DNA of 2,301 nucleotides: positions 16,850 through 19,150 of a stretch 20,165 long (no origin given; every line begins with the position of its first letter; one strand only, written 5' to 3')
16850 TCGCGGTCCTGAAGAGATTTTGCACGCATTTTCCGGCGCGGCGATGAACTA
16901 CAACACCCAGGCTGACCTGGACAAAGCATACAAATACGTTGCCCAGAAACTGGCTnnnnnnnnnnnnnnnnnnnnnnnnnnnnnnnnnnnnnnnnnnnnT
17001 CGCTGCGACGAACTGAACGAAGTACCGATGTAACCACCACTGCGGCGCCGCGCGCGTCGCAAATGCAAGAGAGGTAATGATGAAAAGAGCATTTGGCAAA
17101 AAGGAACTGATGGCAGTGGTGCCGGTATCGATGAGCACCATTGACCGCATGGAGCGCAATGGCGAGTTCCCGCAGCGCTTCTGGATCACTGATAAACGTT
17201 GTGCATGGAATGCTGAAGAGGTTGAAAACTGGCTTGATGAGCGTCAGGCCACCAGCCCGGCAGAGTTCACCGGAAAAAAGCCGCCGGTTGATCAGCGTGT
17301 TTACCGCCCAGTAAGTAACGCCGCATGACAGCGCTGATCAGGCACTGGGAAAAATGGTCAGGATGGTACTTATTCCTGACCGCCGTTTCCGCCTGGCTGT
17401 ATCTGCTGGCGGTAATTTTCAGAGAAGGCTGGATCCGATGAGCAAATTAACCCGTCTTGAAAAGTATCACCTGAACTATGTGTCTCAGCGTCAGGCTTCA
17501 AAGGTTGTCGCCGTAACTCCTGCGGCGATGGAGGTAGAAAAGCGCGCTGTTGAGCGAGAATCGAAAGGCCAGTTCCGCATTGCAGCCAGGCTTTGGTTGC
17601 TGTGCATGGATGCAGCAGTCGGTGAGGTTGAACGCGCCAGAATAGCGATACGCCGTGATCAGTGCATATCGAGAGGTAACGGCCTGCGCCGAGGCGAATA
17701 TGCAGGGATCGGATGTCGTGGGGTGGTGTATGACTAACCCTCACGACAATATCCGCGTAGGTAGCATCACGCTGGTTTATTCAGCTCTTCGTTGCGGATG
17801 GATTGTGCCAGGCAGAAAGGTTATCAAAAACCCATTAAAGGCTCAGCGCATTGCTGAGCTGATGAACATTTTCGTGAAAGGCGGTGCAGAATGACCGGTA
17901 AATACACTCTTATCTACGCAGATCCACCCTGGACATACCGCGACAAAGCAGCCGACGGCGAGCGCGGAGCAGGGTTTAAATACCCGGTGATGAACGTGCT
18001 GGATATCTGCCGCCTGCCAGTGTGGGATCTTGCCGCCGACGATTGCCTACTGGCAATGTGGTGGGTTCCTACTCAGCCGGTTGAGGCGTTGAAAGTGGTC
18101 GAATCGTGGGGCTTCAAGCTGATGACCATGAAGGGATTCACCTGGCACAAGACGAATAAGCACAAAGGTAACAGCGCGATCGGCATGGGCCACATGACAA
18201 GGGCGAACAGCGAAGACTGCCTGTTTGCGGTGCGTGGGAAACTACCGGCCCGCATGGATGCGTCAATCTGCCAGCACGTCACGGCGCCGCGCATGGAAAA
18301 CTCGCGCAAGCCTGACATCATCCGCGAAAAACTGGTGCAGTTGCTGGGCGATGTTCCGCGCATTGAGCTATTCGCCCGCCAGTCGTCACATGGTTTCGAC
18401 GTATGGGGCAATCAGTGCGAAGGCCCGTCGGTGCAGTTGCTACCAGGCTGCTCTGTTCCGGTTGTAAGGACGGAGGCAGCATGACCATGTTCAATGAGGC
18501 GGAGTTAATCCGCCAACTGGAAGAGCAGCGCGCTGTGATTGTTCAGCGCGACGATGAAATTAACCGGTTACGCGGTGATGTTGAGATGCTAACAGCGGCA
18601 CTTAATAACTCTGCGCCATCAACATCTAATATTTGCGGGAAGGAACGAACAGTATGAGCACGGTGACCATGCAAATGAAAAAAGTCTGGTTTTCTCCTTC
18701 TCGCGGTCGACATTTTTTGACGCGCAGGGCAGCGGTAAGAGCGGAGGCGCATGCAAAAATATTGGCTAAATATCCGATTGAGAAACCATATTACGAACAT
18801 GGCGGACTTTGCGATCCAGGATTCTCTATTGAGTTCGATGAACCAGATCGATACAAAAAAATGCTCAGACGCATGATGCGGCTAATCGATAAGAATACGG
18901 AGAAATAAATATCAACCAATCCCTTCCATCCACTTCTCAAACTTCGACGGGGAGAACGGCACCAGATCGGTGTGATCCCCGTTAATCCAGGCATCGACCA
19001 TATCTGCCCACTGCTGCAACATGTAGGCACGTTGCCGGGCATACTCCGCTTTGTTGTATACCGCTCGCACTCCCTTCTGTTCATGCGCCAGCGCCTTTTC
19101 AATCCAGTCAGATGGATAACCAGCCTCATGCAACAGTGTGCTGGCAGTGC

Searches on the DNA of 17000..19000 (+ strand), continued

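Call 77: get_annotated_region(hit=H14, flank=3500)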
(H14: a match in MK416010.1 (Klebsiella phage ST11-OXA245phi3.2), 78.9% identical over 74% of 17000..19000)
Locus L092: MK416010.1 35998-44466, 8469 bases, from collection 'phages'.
description: Klebsiella phage ST11-OXA245phi3.2, complete genome.
organism: Klebsiella phage ST11-OXA245phi3.2 (NCBI taxid 2510477)
taxonomy: Viruses; Duplodnaviria; Heunggongvirae; Uroviricota; Caudoviricetes
host: Klebsiella pneumoniae ST11-OXA245; source: -; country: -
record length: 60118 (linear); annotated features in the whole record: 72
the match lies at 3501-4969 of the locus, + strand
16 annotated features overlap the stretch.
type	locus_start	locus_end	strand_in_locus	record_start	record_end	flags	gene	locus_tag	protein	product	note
CDS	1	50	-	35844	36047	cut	-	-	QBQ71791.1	hypothetical protein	-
CDS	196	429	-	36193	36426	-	-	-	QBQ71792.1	hypothetical protein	-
CDS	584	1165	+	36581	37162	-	-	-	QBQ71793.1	XRE family transcriptional regulator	-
CDS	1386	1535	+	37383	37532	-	-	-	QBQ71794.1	hypothetical protein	-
CDS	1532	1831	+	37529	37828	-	-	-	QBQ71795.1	hypothetical protein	-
CDS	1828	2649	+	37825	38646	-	-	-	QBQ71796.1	exodeoxyribonuclease VIII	-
CDS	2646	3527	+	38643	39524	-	-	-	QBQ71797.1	DNA recombination protein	DNA recombination protein RecT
CDS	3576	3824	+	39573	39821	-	-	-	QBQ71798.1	AlpA family regulatory protein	-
CDS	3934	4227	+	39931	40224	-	-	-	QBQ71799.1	PerC family transcriptional regulator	-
CDS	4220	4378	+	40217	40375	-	-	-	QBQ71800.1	hypothetical protein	Hypothetical protein, DUF1317 family protein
CDS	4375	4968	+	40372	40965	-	-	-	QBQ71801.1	adenine methylase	-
CDS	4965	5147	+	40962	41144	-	-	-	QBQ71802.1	hypothetical protein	-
CDS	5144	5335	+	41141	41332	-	-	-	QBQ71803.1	hypothetical protein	-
CDS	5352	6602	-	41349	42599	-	-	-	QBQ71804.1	integrase family protein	-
CDS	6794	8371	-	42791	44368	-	-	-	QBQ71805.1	GMP synthase domain protein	-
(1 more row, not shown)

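Call 78: get_annotated_region(hit=H1, flank=1500)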
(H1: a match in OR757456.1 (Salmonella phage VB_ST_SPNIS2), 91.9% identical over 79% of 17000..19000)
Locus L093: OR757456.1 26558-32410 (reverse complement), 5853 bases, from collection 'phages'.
description: Salmonella phage VB_ST_SPNIS2, complete genome.
organism: Salmonella phage VB_ST_SPNIS2 (NCBI taxid 3097437)
taxonomy: Viruses; Duplodnaviria; Heunggongvirae; Uroviricota; Caudoviricetes; Uetakevirus
host: Salmonella enterica subsp. enterica STW-2; source: sewage; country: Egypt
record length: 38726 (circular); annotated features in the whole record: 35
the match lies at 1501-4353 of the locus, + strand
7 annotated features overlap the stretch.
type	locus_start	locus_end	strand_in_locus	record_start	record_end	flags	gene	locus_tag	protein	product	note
CDS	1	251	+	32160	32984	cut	-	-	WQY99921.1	exodeoxyribonuclease VIII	-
CDS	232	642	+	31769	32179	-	-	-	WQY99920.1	endonuclease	-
CDS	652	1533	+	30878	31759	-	-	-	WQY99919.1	RecT family recombinase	-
CDS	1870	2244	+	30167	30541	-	-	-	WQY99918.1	putative transcriptional activator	-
CDS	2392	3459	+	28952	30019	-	-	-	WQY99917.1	DGQHR domain-containing protein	-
CDS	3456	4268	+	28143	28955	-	-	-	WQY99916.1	adenine methylase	-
CDS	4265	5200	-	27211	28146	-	-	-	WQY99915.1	tyrosine-type recombinase/integrase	-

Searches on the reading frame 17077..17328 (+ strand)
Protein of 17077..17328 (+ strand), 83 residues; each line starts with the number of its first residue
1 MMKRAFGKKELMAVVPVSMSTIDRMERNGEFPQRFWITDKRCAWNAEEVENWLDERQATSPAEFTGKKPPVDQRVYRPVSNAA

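Call 10: search_protein_families(library=pfam, proteins=[window:17077-17328:+], max_evalue=0.1)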
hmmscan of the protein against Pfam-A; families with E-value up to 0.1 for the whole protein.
window:17077-17328:+ (83 aa): 1 family
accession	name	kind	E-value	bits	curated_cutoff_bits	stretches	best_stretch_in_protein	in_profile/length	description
PF05930.18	Phage_AlpA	-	1.2e-05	25.6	21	1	9-53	7-51/51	Prophage CP4-57 regulatory protein (AlpA)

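Call 11: search_protein_families(library=phrogs, proteins=[window:17077-17328:+], max_evalue=0.01)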
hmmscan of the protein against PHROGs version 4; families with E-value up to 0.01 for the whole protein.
window:17077-17328:+ (83 aa): 5 families
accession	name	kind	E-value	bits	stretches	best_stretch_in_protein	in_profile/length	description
phrog_66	-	integration and excision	2.8e-15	57.9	1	1-76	89-160/412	excisionase and transcriptional regulator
phrog_2790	-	integration and excision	3.6e-09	37.5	1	4-64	27-87/100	excisionase and transcriptional regulator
phrog_6355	-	unknown function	0.00013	23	1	26-60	40-76/90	-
phrog_597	-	DNA, RNA and nucleotide metabolism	0.00042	21.4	1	2-58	109-166/200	DNA binding protein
phrog_4909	-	unknown function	0.0077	17.3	0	16-52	28-64/69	-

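Call 12: search_protein_families(library=ncbifam, proteins=[window:17077-17328:+], max_evalue=0.01)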
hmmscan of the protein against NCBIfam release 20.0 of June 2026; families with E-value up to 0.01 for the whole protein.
window:17077-17328:+ (83 aa): 0 families

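Call 13: search_protein_families(library=padloc, proteins=[window:17077-17328:+], max_evalue=0.01)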
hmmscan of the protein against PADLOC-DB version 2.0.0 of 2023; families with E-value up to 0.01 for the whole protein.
window:17077-17328:+ (83 aa): 1 family
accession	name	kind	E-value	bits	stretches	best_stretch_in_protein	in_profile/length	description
PDLC04133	mad1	-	0.0058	14.9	0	1-57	1-55/60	mads_1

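Call 67: search_solved_structures(query=window:17077-17328:+, max_evalue=10)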
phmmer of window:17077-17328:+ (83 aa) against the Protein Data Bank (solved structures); distinct sequences matched with E-value up to 10: 3.
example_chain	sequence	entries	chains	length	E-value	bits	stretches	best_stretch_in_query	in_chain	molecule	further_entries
8c3t_A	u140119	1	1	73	4.4e-11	46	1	3-60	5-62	AlpA family phage regulatory protein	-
3gpi_A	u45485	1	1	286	0.12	16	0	45-68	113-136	NAD-dependent epimerase/dehydratase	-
6m6z_A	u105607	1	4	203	1.6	12.4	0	42-68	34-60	TMH4C4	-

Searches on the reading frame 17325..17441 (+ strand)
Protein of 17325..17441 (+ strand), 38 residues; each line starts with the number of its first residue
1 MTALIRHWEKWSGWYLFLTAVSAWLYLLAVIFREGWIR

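Call 10: search_protein_families(library=pfam, proteins=[window:17325-17441:+], max_evalue=0.1)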
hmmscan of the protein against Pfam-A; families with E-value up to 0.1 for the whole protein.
window:17325-17441:+ (38 aa): 0 families

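Call 11: search_protein_families(library=phrogs, proteins=[window:17325-17441:+], max_evalue=0.01)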
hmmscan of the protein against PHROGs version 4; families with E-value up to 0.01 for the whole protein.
window:17325-17441:+ (38 aa): 1 family
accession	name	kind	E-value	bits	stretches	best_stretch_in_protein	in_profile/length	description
phrog_17484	-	moron, auxiliary metabolic gene and host takeover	1.2e-28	99.7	1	1-38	1-38/38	membrane protein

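Call 12: search_protein_families(library=ncbifam, proteins=[window:17325-17441:+], max_evalue=0.01)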
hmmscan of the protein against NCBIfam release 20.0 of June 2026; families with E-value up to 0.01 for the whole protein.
window:17325-17441:+ (38 aa): 0 families

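Call 13: search_protein_families(library=padloc, proteins=[window:17325-17441:+], max_evalue=0.01)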
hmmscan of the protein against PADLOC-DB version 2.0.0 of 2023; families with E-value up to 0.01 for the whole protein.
window:17325-17441:+ (38 aa): 0 families

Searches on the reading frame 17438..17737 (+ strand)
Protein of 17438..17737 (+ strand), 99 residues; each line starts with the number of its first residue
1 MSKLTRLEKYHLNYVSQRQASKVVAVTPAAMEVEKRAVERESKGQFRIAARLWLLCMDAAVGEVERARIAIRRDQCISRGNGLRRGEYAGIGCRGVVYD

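Call 10: search_protein_families(library=pfam, proteins=[window:17438-17737:+], max_evalue=0.1)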
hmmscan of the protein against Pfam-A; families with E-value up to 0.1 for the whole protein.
window:17438-17737:+ (99 aa): 1 family
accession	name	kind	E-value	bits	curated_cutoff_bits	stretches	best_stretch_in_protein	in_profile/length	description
PF06069.16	PerC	-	0.00024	21.7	22.6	1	34-79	4-49/90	PerC transcriptional activator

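Call 11: search_protein_families(library=phrogs, proteins=[window:17438-17737:+], max_evalue=0.01)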
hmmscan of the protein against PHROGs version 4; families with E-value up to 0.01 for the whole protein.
window:17438-17737:+ (99 aa): 5 families
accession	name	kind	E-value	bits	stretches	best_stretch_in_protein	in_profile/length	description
phrog_868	-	transcription regulation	2.2e-55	185.9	1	1-99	1-99/99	transcriptional activator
phrog_1324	-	transcription regulation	1.5e-06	28.9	1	22-79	89-147/172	transcriptional activator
phrog_2608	-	transcription regulation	0.00071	20.8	1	33-79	17-63/83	transcriptional activator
phrog_994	-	unknown function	0.002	19.5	1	34-79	4-49/93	-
phrog_10396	-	transcription regulation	0.0032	18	1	34-78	4-48/69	transcriptional activator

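Call 12: search_protein_families(library=ncbifam, proteins=[window:17438-17737:+], max_evalue=0.01)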
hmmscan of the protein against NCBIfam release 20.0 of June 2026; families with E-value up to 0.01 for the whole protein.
window:17438-17737:+ (99 aa): 1 family
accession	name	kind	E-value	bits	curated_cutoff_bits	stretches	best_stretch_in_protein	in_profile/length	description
NF033650.1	ANR_neg_reg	subfamily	0.00062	19.5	32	1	35-76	7-48/54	ANR family transcriptional regulator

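Call 13: search_protein_families(library=padloc, proteins=[window:17438-17737:+], max_evalue=0.01)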
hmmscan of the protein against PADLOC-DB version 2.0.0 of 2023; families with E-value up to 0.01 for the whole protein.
window:17438-17737:+ (99 aa): 0 families

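Call 93: search_protein_representatives(protein=window:17438-17737:+)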
Query: 99 residues. Proteins with E-value up to 0.001 (for the whole library): 34; up to 1e-10: 21; up to 1e-30: 2. The best 34 are listed.
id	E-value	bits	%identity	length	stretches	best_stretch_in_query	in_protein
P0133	1.7e-39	149.8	70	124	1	1-99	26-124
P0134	6.6e-33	128.8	78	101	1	18-93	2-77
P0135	2.0e-28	114.4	24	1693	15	10-63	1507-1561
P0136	1.0e-27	112.2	93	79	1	1-60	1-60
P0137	2.6e-27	110.9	63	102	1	5-99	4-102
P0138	2.7e-25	104.4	98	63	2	1-44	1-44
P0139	1.5e-24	102.0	75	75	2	48-99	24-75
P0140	1.7e-21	92.3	75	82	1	18-77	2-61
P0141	1.5e-20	89.2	71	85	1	3-61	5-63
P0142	2.1e-18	82.4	71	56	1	5-59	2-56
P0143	4.9e-18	81.2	75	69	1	44-99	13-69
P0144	9.5e-18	80.3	76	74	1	18-71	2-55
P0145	1.8e-17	79.4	65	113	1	37-99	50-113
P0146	7.1e-16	74.3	75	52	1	1-52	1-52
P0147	1.8e-15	73.0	58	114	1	3-64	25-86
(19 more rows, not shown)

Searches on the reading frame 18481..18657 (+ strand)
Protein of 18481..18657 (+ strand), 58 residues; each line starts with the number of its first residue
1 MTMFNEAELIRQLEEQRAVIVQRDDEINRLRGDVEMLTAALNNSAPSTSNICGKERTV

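Call 10: search_protein_families(library=pfam, proteins=[window:18481-18657:+], max_evalue=0.1)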
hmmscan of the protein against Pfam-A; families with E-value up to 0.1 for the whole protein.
window:18481-18657:+ (58 aa): 2 families
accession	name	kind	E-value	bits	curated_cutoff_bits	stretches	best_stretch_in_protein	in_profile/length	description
PF04102.17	SlyX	-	0.012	16.7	30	1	11-49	17-55/67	SlyX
PF16808.10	PKcGMP_CC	-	0.067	13.2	35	0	8-31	8-28/35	Coiled-coil N-terminus of cGMP-dependent protein kinase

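Call 11: search_protein_families(library=phrogs, proteins=[window:18481-18657:+], max_evalue=0.01)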
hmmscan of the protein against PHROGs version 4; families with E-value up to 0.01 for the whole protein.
window:18481-18657:+ (58 aa): 1 family
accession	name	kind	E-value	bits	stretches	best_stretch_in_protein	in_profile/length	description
phrog_4701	-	unknown function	1.7e-14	54.5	1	1-31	1-31/63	-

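Call 12: search_protein_families(library=ncbifam, proteins=[window:18481-18657:+], max_evalue=0.01)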
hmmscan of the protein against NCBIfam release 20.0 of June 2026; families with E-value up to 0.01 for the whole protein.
window:18481-18657:+ (58 aa): 1 family
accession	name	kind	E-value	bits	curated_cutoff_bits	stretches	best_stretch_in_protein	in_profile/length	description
NF002750.0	PRK02793.1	equivalog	0.0085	16.3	103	1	13-48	24-59/72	phi X174 lysis protein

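Call 13: search_protein_families(library=padloc, proteins=[window:18481-18657:+], max_evalue=0.01)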
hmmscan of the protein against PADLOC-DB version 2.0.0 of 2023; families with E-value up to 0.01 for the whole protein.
window:18481-18657:+ (58 aa): 0 families
